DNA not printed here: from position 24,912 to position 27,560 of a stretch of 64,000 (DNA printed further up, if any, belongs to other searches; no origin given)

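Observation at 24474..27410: Orphan xanthine-dehydrogenase-family Mo subunit co-transcribed with the Sec-TlpA gene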

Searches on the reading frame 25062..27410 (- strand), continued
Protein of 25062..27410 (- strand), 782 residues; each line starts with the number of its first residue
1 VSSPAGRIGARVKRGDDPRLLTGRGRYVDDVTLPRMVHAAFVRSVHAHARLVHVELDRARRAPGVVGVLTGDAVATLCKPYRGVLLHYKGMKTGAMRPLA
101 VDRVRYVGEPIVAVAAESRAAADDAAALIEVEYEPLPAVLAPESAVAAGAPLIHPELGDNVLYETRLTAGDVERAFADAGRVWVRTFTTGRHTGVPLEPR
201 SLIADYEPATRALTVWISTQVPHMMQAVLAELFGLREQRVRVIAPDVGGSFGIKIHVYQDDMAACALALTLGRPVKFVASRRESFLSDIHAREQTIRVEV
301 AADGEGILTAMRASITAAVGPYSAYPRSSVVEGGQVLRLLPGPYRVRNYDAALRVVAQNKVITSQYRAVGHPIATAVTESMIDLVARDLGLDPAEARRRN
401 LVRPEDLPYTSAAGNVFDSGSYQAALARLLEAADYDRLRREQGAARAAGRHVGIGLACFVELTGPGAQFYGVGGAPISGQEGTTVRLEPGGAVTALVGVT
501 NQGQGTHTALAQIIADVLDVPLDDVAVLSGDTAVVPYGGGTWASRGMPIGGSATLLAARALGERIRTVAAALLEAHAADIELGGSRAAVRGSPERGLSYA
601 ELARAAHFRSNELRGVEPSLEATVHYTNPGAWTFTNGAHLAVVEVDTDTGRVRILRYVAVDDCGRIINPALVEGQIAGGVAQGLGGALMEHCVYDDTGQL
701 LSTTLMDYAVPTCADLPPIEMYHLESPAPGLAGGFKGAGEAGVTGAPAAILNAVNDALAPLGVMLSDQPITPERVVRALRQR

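Call 40: search_solved_structures(query=window:25062-27410:-, max_evalue=1e-120, show_alignments=5)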
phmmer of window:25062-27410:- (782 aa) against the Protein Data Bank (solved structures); distinct sequences matched with E-value up to 1e-120: 6.
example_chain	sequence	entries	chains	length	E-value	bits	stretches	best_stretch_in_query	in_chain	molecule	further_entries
1t3q_B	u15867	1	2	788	3.2e-172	577.9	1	7-782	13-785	quinoline 2-oxidoreductase large subunit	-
8uem_A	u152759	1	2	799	2.7e-152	512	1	10-780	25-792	Carbon monoxide dehydrogenase (Large chain), CoxL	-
7dqx_A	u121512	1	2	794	1.5e-136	459.9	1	7-776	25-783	6-hydroxypseudooxynicotine dehydrogenase complex subunit gamma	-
1ffu_B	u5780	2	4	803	5.6e-130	438.3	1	8-781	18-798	CUTL, MOLYBDOPROTEIN OF CARBON MONOXIDE DEHYDROGENASE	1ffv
1n5w_B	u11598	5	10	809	1.6e-129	436.8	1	8-762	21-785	Carbon monoxide dehydrogenase large chain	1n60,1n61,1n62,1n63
1zxi_B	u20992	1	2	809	2.1e-129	436.3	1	8-762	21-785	Carbon monoxide dehydrogenase large chain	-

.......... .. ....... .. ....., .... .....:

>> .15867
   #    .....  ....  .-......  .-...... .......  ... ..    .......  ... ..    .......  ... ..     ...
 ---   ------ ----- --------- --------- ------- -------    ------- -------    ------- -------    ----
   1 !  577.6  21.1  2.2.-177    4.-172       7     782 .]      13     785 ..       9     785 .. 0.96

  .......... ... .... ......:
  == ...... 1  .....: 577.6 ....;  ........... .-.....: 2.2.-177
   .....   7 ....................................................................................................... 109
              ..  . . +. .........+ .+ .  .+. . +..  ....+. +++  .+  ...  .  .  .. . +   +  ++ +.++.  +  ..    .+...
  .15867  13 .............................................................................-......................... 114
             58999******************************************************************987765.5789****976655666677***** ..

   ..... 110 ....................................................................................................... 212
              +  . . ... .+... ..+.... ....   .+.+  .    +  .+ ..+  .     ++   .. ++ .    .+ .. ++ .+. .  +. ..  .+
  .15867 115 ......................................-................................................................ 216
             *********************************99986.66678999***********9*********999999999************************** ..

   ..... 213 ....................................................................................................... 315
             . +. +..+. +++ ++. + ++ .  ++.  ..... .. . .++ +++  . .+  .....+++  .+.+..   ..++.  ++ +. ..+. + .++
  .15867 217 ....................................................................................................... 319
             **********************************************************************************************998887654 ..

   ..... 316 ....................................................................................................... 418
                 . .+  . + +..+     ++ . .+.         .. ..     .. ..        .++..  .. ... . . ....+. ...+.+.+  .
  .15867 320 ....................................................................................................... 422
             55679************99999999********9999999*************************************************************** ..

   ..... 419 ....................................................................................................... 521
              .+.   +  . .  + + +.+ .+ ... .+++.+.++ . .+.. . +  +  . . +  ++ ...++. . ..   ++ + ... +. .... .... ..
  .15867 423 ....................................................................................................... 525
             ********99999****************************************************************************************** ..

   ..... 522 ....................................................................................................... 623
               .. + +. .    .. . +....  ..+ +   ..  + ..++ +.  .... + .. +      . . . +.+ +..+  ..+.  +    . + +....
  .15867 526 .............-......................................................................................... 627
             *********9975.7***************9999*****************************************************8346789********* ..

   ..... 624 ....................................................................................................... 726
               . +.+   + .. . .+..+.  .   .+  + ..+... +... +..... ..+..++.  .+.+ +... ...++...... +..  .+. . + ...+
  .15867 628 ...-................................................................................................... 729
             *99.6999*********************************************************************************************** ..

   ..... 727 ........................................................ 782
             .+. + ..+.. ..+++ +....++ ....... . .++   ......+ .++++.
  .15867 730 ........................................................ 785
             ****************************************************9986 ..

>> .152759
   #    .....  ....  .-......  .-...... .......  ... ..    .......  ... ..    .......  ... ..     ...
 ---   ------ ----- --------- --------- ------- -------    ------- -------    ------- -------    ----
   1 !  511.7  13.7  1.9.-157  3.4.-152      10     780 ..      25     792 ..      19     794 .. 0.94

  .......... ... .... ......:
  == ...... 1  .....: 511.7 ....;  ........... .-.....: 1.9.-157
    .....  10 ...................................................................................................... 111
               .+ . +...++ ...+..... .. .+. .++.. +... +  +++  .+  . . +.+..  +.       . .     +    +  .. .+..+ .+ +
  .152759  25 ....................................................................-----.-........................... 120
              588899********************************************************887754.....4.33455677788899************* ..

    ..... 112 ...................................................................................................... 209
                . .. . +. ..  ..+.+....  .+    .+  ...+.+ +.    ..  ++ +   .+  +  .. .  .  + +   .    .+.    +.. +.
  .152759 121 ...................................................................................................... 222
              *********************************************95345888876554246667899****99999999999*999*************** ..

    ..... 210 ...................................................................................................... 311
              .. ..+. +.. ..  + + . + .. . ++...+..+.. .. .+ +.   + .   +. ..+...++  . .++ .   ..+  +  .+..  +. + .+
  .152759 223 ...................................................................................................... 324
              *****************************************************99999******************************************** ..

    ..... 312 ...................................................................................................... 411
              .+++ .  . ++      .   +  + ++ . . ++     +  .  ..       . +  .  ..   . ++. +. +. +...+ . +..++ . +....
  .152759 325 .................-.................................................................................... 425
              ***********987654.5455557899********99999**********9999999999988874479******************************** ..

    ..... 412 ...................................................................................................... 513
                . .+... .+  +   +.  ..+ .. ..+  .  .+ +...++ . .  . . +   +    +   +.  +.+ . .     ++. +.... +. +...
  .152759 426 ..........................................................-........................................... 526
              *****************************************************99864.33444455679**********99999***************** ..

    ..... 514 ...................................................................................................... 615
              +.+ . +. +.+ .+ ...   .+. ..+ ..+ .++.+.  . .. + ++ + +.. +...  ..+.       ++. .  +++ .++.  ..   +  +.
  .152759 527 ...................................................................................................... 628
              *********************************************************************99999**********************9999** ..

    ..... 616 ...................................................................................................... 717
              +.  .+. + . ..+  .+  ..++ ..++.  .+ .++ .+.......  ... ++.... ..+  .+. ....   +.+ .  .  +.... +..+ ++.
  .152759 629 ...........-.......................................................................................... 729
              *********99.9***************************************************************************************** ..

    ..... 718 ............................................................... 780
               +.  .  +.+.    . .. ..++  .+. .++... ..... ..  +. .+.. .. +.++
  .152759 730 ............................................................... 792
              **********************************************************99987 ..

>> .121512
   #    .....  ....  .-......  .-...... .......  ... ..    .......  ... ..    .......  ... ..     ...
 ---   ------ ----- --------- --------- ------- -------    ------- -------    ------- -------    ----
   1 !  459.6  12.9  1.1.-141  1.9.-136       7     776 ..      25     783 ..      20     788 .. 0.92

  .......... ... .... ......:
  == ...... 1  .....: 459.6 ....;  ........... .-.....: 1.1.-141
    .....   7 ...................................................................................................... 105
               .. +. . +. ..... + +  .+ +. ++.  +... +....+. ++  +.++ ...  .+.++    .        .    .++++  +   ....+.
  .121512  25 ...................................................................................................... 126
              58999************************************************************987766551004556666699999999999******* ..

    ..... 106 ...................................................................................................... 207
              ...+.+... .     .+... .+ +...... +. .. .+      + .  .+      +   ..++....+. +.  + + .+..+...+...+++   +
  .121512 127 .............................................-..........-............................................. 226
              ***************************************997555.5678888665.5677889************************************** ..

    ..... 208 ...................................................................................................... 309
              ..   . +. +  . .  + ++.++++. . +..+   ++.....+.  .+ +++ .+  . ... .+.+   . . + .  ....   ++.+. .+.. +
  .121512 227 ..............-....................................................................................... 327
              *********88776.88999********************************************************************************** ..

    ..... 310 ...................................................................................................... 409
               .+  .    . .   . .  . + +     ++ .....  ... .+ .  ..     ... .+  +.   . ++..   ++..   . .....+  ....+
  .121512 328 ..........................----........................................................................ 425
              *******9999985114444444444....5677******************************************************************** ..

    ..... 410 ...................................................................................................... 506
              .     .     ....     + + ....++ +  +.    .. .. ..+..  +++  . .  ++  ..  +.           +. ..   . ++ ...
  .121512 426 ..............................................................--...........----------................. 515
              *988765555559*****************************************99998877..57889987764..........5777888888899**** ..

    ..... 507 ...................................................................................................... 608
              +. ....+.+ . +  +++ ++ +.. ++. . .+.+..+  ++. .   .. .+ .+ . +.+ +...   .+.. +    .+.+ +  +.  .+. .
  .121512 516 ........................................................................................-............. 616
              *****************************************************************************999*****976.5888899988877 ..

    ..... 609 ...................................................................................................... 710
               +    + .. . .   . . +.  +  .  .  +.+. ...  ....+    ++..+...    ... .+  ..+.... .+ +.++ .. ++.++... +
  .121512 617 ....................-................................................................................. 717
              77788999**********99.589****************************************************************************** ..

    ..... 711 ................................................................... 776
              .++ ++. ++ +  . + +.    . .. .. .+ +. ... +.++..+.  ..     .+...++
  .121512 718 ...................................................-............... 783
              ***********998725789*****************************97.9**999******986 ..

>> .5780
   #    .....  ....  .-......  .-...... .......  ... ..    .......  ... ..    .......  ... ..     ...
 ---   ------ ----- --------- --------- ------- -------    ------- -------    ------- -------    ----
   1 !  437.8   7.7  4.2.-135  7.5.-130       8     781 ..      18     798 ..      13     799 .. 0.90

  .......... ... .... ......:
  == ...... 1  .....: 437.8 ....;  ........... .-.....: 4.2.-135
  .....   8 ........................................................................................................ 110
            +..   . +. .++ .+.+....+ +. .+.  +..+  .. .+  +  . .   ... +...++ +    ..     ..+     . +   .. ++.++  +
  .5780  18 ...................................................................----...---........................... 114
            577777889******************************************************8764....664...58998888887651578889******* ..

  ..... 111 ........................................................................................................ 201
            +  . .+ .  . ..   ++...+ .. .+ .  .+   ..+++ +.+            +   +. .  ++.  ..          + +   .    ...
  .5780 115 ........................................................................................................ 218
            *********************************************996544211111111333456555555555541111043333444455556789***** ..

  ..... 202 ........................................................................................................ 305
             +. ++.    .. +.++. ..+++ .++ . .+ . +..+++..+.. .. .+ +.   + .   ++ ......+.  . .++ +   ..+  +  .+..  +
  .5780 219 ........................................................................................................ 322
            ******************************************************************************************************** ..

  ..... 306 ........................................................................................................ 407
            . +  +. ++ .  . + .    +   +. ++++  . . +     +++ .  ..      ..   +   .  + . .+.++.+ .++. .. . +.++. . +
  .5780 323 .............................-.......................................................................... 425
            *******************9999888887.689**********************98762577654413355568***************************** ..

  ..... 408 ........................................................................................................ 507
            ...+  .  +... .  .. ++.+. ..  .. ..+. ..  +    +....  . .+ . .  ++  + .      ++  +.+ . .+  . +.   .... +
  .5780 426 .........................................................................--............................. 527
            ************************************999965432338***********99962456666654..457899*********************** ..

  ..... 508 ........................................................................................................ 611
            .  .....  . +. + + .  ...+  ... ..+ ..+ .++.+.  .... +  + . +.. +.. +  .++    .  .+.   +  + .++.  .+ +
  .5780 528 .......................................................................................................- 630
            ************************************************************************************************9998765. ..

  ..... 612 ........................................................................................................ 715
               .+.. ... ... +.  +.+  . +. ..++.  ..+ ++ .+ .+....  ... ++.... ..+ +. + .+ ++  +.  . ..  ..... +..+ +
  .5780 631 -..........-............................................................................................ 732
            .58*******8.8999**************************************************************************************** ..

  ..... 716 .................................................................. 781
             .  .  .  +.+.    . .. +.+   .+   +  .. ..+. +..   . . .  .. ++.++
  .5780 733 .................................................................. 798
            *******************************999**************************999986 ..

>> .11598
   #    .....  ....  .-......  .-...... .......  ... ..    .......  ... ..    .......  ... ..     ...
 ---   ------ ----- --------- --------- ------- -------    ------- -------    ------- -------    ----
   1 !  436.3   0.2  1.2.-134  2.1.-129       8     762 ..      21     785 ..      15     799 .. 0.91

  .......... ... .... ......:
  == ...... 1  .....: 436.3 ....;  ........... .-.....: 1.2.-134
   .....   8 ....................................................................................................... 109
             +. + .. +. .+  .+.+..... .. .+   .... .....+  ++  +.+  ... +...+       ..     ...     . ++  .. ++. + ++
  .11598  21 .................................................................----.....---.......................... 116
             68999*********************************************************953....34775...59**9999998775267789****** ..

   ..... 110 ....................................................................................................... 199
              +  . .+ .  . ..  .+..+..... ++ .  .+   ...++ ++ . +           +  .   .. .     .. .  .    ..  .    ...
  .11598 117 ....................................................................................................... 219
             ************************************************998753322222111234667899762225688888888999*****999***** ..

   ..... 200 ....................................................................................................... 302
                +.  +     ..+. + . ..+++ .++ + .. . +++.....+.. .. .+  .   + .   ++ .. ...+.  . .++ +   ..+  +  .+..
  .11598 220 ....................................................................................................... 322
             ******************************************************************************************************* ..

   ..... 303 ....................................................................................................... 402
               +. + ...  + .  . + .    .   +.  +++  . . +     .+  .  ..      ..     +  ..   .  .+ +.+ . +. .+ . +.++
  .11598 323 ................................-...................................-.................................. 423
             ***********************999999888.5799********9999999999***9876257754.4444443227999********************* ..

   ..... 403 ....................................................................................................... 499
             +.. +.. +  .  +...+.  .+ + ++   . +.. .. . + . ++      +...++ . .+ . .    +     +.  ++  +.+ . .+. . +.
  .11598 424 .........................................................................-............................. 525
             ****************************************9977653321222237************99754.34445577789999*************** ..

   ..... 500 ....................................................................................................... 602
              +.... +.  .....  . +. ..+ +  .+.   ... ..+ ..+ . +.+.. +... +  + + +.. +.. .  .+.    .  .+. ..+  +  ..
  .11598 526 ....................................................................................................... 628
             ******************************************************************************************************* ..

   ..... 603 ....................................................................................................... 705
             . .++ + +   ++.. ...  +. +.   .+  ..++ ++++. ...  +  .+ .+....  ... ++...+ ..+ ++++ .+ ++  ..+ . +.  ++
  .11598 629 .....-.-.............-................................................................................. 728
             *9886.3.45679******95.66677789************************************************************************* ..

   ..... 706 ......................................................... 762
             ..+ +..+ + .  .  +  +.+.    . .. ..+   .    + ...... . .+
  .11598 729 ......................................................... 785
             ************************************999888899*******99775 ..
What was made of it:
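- On Xanthine oxidase / Mo-hydroxylase family, large (MoCo) subunit: Glu740 and Gln220 align with them (call 40).
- On Form I aerobic CO dehydrogenase CoxL: The loop is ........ (call 40).
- Checked: The GTG start is supported because residues 7-782 align with QorL residues 13-785 (call 40).
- Catalytic residues are kept (call 40).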
